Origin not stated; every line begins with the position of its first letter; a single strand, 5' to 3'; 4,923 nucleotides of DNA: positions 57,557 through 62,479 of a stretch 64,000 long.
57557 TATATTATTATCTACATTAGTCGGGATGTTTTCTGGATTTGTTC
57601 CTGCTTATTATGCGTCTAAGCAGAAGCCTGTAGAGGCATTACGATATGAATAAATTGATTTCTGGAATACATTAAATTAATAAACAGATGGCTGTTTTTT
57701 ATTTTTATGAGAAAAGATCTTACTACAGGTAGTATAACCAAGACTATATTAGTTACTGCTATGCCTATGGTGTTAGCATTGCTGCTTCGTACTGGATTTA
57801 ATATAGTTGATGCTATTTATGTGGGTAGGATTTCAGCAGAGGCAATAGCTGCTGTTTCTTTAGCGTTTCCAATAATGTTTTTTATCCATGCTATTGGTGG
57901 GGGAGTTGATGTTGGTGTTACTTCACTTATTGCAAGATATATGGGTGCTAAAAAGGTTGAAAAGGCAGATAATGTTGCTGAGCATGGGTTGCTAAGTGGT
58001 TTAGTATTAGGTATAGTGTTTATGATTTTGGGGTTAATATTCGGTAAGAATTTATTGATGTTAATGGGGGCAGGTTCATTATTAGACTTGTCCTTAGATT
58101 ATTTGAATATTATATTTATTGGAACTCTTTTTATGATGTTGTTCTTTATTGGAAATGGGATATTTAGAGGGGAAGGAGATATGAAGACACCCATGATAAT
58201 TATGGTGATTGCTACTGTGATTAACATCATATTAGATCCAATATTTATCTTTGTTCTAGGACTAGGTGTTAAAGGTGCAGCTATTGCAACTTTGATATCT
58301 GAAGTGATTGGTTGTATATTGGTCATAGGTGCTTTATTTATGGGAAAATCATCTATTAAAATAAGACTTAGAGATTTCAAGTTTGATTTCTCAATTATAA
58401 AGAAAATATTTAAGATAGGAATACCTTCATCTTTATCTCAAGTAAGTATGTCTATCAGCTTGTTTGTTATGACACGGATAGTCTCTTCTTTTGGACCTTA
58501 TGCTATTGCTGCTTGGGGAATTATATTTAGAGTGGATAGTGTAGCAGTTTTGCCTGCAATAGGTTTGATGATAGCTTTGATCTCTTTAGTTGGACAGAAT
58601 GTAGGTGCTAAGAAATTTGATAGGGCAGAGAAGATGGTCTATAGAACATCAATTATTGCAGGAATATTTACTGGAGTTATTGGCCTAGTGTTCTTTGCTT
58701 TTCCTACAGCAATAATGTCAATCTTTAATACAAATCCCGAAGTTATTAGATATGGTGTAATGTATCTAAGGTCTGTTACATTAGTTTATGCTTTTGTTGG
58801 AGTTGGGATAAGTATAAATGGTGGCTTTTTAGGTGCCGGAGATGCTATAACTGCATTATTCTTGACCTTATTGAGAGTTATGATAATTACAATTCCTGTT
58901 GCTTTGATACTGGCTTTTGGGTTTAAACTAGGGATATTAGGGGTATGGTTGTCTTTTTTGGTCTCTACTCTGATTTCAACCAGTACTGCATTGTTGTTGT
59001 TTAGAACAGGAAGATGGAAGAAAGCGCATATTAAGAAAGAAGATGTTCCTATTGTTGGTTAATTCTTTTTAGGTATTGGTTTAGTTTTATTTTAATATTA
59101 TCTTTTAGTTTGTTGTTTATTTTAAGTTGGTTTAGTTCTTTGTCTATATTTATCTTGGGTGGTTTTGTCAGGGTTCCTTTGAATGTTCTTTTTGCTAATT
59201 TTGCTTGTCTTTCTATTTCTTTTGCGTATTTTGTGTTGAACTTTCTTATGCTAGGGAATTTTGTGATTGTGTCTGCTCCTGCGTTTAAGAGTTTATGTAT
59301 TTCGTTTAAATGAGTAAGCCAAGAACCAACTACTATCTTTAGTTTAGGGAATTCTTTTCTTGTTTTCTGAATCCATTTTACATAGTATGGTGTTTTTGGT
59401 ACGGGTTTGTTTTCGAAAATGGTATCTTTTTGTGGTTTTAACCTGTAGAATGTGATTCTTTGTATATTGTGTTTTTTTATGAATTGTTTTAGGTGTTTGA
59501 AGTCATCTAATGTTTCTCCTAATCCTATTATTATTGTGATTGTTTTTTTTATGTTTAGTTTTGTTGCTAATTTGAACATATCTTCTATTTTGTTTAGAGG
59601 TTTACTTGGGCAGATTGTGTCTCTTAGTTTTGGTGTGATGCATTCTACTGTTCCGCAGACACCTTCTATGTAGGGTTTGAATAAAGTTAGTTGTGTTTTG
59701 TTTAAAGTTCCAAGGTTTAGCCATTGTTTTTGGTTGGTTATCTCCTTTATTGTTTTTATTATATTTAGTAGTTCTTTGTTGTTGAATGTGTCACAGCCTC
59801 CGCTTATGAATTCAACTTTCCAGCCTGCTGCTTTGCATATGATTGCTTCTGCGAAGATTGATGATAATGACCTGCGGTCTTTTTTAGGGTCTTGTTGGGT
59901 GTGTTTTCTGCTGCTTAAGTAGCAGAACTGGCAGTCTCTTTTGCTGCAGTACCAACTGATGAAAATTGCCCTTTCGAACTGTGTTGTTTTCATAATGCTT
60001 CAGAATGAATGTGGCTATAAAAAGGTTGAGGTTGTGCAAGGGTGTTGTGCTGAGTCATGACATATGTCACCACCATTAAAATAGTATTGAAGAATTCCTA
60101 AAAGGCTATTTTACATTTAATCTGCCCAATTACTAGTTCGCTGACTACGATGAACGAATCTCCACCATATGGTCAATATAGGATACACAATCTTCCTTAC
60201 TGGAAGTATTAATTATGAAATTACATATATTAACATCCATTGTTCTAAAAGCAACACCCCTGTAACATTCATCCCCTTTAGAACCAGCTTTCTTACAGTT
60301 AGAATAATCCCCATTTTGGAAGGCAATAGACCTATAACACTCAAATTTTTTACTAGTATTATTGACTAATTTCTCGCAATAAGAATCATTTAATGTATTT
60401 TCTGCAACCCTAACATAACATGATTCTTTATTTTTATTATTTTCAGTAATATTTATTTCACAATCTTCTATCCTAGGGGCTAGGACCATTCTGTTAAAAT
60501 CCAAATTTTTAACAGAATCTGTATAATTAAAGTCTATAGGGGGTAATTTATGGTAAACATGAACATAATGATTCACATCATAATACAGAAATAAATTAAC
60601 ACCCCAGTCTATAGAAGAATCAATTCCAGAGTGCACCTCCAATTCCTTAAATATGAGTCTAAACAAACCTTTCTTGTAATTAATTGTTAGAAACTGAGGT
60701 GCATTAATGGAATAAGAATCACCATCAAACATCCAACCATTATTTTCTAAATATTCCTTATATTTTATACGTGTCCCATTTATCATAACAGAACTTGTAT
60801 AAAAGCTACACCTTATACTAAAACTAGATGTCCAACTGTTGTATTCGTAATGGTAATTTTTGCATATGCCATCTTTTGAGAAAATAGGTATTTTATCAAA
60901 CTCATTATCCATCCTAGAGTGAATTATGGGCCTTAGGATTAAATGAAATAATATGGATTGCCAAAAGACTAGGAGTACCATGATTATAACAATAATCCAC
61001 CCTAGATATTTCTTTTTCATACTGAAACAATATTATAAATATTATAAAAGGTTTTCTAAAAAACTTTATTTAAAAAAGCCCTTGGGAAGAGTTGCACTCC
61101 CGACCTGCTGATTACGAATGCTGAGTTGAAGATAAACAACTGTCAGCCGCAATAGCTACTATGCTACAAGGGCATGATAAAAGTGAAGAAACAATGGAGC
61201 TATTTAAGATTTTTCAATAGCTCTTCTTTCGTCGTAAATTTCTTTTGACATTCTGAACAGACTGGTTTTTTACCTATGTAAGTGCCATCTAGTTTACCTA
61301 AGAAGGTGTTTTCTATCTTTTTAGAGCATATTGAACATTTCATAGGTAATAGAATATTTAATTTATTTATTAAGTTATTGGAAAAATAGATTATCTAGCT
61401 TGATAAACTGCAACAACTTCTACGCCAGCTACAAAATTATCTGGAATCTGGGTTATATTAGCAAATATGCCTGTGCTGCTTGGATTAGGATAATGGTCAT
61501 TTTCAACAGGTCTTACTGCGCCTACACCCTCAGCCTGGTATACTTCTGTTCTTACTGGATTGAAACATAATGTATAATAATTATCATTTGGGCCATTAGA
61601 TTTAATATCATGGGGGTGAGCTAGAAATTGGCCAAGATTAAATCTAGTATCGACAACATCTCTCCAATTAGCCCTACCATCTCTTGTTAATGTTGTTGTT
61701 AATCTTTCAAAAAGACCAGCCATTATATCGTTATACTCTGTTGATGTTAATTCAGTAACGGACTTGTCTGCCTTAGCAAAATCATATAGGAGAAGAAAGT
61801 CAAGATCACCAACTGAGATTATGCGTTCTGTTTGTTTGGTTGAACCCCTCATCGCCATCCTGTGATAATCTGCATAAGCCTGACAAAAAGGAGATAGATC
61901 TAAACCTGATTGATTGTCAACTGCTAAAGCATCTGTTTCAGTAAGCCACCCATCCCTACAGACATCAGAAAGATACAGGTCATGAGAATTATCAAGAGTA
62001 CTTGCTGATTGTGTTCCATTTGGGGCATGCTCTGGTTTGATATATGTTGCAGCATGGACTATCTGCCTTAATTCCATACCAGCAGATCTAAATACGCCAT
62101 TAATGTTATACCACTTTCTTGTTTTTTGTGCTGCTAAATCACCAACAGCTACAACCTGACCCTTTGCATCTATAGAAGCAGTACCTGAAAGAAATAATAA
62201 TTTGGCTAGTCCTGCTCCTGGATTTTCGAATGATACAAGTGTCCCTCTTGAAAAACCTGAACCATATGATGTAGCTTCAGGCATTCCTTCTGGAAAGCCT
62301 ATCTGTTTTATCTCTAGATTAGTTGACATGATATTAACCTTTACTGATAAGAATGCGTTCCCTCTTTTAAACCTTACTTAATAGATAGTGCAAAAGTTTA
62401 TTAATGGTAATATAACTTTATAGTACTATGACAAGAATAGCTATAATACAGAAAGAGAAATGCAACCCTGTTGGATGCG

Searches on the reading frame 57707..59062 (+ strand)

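Call 58: search_protein_families(library=pfam, proteins=[window:57707-59062:+], max_evalue=0.0001)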
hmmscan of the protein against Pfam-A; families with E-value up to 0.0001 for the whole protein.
window:57707-59062:+ (451 aa): 1 family
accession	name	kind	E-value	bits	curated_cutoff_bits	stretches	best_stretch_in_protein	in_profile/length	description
PF01554.23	MatE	-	3e-60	203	24.9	2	20-179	1-161/161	MatE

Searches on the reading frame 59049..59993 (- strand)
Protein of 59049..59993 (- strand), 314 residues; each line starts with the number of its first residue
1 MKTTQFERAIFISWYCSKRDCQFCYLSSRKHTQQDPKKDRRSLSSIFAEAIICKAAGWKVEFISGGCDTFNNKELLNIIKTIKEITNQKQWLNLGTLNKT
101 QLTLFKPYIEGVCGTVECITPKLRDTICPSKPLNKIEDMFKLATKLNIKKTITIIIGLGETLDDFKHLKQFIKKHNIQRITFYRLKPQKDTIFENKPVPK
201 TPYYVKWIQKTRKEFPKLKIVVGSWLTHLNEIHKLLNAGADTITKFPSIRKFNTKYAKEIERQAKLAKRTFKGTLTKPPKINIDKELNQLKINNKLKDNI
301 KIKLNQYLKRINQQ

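Call 58: search_protein_families(library=pfam, proteins=[window:59049-59993:-], max_evalue=0.0001)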
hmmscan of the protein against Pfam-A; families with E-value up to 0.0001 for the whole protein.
window:59049-59993:- (314 aa): 1 family
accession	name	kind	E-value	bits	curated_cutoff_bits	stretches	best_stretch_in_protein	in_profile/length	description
PF04055.27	Radical_SAM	-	3.9e-12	47.1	29.5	1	17-172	8-166/166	Radical SAM superfamily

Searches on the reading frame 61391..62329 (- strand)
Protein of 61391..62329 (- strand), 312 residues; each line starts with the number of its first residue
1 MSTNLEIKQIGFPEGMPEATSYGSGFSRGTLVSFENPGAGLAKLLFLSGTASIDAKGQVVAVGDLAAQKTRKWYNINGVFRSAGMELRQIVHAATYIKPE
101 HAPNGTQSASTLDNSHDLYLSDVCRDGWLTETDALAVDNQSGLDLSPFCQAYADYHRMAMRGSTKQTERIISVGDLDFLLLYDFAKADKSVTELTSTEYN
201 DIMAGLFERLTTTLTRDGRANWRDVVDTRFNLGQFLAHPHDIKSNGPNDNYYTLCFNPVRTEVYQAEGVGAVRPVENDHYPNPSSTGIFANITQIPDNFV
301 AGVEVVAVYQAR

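Call 58: search_protein_families(library=pfam, proteins=[window:61391-62329:-], max_evalue=0.0001)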
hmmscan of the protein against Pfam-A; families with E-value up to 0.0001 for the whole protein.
window:61391-62329:- (312 aa): 1 family
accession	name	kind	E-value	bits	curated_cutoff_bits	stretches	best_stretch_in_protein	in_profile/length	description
PF01042.26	Ribonuc_L-PSP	-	1.6e-05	25.3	27.3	0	42-98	18-74/121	Endoribonuclease L-PSP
